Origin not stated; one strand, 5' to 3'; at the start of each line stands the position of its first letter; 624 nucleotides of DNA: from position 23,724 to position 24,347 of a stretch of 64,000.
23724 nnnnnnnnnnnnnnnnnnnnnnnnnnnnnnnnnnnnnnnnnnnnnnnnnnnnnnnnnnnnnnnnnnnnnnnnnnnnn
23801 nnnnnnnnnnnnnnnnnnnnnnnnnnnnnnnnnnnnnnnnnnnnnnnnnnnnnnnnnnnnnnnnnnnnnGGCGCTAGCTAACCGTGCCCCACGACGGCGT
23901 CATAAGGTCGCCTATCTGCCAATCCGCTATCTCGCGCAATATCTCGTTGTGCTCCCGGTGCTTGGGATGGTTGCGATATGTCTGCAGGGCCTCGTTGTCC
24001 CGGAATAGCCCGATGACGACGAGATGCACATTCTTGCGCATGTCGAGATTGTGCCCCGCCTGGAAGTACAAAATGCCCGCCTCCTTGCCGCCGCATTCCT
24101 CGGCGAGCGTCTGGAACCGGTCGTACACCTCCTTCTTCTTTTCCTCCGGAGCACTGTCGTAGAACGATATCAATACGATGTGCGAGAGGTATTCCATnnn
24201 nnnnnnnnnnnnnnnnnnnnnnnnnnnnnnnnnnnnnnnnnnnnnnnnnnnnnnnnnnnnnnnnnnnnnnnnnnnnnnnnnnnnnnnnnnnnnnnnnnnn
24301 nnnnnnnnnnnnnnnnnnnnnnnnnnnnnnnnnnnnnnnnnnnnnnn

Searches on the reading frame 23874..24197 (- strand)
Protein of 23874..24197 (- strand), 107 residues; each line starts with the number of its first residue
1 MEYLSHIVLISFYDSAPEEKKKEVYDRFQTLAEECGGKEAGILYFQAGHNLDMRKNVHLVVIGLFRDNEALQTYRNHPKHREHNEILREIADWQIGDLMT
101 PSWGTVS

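Call 44: search_protein_families(library=pfam, proteins=[window:23874-24197:-], max_evalue=0.01)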
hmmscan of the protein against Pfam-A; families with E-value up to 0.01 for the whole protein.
window:23874-24197:- (107 aa): 2 families
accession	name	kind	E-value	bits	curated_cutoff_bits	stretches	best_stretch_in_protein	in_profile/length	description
PF07876.18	Dabb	-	1.5e-13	51.7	25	1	5-92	2-88/96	Stress responsive A/B Barrel Domain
PF03992.22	ABM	-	1.8e-05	25.2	23.1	1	15-84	9-76/78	Antibiotic biosynthesis monooxygenase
